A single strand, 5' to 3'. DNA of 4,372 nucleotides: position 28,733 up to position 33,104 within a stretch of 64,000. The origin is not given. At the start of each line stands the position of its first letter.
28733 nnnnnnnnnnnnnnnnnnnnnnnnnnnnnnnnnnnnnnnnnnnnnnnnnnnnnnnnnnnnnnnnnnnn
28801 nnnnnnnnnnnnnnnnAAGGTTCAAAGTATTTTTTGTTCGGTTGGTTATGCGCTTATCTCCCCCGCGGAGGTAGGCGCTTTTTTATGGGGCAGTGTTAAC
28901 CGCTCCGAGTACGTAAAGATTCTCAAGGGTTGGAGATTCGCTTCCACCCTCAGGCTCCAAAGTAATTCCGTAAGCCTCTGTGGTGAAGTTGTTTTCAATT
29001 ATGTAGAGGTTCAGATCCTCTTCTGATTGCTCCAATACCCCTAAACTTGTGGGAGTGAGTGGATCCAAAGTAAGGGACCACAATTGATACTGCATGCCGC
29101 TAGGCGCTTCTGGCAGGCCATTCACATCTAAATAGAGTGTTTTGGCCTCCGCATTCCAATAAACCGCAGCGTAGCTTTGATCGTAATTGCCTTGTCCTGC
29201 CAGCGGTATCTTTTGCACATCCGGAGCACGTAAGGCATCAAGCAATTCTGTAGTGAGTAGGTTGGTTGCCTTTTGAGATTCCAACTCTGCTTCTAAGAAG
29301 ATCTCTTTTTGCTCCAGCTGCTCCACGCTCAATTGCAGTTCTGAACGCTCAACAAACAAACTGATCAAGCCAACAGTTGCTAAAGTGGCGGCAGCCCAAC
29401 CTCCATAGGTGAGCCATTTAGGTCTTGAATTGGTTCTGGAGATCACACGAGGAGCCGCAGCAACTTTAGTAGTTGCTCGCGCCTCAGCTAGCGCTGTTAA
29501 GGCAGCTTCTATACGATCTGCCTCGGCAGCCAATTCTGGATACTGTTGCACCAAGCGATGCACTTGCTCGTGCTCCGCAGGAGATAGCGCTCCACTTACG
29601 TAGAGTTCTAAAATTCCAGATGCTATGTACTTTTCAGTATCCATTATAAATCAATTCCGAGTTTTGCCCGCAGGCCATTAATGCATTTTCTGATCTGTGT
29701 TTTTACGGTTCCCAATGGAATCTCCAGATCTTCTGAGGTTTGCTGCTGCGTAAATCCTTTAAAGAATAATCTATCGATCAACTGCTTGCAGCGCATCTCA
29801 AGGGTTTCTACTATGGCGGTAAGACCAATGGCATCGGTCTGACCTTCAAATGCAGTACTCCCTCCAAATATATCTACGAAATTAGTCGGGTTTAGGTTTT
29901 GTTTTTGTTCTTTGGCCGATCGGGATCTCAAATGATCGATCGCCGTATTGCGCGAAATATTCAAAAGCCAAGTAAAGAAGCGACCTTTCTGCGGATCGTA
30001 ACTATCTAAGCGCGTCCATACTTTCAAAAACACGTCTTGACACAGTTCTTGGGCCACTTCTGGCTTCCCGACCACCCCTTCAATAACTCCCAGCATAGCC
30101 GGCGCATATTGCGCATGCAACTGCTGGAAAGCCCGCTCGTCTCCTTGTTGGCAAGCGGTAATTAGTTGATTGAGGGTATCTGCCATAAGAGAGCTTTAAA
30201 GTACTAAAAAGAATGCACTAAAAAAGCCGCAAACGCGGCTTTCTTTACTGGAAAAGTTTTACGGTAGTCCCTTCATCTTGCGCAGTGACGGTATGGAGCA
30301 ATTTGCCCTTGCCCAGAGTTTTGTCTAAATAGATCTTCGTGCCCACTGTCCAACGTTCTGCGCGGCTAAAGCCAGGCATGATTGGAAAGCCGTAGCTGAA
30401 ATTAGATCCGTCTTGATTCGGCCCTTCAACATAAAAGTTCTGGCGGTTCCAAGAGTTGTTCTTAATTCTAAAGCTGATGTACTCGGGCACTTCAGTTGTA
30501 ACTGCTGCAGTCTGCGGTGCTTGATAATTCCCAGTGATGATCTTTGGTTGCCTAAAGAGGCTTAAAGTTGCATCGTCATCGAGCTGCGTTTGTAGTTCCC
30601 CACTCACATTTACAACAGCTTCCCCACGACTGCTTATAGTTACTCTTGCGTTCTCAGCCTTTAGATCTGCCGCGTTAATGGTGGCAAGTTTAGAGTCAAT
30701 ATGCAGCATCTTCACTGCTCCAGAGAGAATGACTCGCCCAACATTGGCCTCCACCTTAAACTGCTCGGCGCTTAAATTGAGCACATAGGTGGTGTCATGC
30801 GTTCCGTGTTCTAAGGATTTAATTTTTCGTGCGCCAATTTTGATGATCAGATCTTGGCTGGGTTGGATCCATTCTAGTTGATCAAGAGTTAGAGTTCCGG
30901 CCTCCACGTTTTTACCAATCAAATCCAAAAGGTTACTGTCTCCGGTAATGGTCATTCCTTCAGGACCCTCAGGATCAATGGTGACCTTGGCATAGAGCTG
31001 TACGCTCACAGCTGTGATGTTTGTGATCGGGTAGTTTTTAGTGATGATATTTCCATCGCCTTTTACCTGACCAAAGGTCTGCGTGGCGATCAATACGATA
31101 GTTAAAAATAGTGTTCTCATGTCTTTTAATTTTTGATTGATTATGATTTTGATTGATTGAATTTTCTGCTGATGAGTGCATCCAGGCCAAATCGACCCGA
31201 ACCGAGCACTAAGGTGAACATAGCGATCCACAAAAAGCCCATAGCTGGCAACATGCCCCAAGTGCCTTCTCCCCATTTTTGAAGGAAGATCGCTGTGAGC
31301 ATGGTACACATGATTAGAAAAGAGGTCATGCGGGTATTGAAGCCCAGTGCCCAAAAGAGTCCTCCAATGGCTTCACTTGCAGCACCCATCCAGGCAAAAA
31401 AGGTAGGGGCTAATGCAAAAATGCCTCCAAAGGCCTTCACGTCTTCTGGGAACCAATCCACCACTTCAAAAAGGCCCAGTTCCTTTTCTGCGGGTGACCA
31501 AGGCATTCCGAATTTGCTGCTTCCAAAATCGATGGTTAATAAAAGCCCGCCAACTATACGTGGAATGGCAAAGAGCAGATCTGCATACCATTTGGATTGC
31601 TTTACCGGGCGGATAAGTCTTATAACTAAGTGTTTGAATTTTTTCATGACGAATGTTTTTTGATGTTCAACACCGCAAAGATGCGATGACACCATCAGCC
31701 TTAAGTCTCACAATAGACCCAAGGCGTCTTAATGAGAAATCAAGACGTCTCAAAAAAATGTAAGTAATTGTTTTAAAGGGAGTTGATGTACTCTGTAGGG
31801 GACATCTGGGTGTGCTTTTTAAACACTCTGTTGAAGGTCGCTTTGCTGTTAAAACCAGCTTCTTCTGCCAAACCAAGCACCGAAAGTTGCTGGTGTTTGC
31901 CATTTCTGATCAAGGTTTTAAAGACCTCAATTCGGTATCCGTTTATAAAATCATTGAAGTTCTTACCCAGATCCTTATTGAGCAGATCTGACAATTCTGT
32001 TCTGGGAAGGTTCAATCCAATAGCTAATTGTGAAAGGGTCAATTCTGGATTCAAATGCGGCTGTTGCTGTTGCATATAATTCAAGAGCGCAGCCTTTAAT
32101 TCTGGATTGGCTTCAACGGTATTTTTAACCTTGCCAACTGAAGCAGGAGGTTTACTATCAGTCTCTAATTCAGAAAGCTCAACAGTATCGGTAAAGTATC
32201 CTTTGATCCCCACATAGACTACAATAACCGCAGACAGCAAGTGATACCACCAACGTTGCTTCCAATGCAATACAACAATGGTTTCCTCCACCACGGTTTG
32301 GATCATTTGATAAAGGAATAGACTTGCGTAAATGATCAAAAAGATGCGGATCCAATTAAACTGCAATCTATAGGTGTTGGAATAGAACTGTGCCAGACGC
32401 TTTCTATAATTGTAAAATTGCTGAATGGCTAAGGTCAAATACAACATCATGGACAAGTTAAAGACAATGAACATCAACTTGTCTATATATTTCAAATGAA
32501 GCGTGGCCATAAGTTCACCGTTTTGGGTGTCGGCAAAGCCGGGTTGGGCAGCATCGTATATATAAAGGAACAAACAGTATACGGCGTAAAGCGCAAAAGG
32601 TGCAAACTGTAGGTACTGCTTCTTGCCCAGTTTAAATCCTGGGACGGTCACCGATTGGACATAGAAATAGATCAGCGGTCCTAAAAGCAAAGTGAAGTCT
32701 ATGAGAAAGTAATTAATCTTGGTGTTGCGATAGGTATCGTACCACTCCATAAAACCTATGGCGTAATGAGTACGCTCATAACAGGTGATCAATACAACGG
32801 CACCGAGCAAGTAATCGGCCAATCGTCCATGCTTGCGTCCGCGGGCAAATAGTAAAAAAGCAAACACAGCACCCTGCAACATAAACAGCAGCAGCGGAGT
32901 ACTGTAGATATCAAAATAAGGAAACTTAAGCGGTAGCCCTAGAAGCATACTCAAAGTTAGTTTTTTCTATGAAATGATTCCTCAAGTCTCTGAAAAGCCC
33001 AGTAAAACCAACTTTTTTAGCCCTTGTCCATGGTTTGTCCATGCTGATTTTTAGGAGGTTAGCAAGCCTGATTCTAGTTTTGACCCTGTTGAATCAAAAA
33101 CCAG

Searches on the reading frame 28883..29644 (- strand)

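Call 35: search_protein_families(library=pfam, proteins=[window:28883-29644:-], max_evalue=0.001)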
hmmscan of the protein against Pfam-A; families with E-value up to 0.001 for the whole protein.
window:28883-29644:- (253 aa): 1 family
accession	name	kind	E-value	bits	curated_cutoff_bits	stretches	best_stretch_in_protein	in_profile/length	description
PF10099.14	RskA_C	-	6.3e-19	69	29.4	1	84-239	6-130/135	Anti-sigma-K factor rskA, C-terminal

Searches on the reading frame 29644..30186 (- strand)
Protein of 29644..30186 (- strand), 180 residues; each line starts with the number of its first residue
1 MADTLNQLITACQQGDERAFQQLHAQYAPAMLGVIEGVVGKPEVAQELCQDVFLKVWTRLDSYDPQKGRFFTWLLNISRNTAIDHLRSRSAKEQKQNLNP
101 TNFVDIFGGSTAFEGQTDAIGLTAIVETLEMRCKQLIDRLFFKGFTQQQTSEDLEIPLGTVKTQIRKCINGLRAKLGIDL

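Call 35: search_protein_families(library=pfam, proteins=[window:29644-30186:-], max_evalue=0.001)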
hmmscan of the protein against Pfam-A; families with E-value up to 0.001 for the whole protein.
window:29644-30186:- (180 aa): 4 families
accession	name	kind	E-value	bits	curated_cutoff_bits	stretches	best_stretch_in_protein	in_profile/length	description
PF04542.20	Sigma70_r2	-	1.7e-16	60.2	24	1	24-90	2-69/71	Sigma-70 region 2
PF04545.22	Sigma70_r4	-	3.3e-06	26.9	24.1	1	127-173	3-49/50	Sigma-70, region 4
PF07638.17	Sigma70_ECF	-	1.4e-05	25.5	21.1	1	5-165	4-172/185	ECF sigma factor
PF08281.18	Sigma70_r4_2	-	0.00014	21.9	25.7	1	124-166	6-48/54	Sigma-70, region 4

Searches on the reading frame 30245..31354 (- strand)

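Call 35: search_protein_families(library=pfam, proteins=[window:30245-31354:-], max_evalue=0.001)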
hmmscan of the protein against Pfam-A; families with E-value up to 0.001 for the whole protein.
window:30245-31354:- (369 aa): 1 family
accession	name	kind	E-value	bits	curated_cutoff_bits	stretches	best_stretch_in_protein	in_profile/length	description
PF10988.14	DUF2807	-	3e-15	56.9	24.2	1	114-264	3-175/181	Putative auto-transporter adhesin, head GIN domain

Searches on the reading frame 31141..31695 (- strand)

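Call 35: search_protein_families(library=pfam, proteins=[window:31141-31695:-], max_evalue=0.001)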
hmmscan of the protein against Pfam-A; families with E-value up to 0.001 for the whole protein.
window:31141-31695:- (184 aa): 2 families
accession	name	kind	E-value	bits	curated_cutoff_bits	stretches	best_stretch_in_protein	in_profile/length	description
PF07681.17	DoxX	-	1.2e-09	39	23.6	1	81-139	25-83/85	DoxX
PF04173.18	DoxD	-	1.3e-06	28.9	22.7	1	106-181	73-150/167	TQO small subunit DoxD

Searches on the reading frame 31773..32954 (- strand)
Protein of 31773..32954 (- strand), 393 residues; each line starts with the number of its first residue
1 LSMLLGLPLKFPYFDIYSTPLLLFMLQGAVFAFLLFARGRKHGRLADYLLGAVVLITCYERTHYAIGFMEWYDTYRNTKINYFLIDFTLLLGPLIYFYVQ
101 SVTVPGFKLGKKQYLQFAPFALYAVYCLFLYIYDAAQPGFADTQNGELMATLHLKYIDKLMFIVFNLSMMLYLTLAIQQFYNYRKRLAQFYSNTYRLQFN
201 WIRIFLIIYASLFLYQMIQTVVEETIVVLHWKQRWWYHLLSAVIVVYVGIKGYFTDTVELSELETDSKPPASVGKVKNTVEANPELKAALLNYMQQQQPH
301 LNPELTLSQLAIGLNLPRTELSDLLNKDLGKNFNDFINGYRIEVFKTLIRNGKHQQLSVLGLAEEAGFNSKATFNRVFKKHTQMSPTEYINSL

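Call 35: search_protein_families(library=pfam, proteins=[window:31773-32954:-], max_evalue=0.001)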
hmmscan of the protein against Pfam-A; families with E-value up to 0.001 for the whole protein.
window:31773-32954:- (393 aa): 3 families
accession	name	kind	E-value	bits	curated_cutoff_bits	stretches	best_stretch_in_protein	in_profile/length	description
PF12833.13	HTH_18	-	1.7e-14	54.3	33.6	1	311-390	2-78/80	Helix-turn-helix domain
PF00165.29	HTH_AraC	-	2.4e-09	37.5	26.6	1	354-391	6-42/42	Bacterial regulatory helix-turn-helix proteins, AraC family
PF02175.22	7TM_GPCR_Srb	-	0.00073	19.8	21.7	0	74-219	4-148/236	Serpentine type 7TM GPCR chemoreceptor Srb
